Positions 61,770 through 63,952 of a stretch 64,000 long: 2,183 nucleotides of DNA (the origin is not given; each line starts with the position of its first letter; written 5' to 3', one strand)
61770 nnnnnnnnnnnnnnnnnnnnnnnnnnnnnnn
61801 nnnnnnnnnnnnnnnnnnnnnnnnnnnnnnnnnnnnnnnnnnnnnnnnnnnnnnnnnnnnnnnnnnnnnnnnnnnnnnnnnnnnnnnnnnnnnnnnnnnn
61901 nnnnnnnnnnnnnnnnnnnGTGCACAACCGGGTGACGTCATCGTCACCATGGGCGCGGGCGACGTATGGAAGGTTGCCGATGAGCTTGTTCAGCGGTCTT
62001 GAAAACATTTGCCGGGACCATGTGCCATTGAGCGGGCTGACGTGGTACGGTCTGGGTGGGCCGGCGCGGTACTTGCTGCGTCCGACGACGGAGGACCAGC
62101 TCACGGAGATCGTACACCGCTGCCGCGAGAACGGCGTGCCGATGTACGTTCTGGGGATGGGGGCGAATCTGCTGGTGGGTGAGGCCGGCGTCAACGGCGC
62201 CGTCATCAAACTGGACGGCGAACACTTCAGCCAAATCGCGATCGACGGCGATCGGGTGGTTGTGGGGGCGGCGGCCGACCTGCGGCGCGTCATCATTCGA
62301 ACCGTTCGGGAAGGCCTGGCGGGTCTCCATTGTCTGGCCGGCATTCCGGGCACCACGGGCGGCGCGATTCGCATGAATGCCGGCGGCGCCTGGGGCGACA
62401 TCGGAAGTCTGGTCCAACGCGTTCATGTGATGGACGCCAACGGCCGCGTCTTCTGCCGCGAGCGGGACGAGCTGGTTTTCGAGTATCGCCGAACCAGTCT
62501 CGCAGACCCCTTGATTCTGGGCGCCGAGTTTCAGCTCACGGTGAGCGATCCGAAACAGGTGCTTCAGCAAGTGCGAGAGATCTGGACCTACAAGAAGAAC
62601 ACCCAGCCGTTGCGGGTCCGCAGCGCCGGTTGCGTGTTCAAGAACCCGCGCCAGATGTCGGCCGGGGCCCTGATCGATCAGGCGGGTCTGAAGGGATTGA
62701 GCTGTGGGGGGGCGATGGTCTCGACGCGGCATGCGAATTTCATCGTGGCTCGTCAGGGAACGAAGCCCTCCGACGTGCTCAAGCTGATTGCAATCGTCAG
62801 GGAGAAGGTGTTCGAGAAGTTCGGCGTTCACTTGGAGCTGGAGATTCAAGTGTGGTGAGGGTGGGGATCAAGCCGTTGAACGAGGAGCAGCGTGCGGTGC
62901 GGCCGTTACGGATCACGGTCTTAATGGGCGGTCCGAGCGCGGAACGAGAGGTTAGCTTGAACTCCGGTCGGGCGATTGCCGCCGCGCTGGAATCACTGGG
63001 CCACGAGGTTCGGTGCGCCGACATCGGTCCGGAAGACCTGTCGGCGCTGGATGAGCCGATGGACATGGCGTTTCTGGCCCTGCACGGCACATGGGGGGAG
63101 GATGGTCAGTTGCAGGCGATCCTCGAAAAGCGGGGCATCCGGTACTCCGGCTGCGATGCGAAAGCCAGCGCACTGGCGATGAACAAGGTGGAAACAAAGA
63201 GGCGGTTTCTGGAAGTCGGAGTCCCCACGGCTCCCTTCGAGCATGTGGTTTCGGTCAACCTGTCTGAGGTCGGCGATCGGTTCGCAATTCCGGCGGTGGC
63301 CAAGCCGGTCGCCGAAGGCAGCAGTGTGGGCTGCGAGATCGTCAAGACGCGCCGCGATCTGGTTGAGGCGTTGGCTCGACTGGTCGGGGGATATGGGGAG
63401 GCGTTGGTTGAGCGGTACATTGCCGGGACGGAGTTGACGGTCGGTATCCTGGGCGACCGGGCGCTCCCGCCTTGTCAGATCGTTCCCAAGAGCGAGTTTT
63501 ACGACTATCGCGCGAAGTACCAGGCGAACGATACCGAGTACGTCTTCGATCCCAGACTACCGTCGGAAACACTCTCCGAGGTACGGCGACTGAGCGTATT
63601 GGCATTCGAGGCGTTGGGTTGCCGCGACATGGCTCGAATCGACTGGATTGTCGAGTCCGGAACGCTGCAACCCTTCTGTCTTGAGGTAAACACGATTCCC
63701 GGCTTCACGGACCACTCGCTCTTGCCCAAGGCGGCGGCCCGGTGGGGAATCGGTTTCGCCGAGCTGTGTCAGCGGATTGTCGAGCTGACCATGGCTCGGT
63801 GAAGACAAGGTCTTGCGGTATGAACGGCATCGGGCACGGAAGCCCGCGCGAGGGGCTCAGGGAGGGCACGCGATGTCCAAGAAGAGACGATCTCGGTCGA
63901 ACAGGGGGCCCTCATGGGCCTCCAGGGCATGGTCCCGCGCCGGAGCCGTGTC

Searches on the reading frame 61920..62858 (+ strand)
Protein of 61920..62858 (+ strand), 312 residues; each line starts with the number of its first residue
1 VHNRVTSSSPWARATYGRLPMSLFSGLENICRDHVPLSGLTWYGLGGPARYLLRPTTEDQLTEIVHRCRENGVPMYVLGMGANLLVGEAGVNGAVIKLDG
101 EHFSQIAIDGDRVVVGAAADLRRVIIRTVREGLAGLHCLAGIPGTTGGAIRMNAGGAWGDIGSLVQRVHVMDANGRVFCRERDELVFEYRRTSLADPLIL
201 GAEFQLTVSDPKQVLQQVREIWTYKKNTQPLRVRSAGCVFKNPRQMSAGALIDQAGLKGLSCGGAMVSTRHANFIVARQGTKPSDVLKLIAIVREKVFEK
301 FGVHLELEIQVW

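Call 41: search_protein_families(library=pfam, proteins=[window:61920-62858:+], max_evalue=0.001)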
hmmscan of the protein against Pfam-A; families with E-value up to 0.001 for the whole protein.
window:61920-62858:+ (312 aa): 2 families
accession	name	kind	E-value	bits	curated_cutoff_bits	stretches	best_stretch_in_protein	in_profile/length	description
PF02873.21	MurB_C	-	7.1e-34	116.4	27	1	214-311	2-98/99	UDP-N-acetylenolpyruvoylglucosamine reductase, C-terminal domain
PF01565.28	FAD_binding_4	-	2.1e-21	76.5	26.4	1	51-177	3-135/139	FAD binding domain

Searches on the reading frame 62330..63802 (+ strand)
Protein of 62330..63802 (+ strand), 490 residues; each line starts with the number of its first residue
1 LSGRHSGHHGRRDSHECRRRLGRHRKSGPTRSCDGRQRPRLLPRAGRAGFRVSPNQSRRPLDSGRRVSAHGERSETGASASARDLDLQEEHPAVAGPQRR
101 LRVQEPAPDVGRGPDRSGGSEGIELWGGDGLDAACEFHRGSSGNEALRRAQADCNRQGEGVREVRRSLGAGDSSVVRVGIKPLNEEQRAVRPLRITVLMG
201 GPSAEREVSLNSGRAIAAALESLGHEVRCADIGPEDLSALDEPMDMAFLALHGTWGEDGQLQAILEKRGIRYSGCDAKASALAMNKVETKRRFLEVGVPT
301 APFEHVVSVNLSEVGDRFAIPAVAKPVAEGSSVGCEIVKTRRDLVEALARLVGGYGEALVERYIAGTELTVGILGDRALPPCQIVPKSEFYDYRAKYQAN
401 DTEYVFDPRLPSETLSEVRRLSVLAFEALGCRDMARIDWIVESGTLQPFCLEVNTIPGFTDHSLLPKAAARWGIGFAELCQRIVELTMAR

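Call 41: search_protein_families(library=pfam, proteins=[window:62330-63802:+], max_evalue=0.001)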
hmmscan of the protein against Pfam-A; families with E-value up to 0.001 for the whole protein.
window:62330-63802:+ (490 aa): 3 families
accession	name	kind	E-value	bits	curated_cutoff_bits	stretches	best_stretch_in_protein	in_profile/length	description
PF07478.18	Dala_Dala_lig_C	-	6e-44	150.4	24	1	297-485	6-204/204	D-ala D-ala ligase C-terminus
PF01820.27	Dala_Dala_lig_N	-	2.5e-19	70.4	34.6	2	239-275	85-121/121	D-ala D-ala ligase N-terminus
PF13535.11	ATP-grasp_4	-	0.0003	20.9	27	0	319-430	2-125/160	ATP-grasp domain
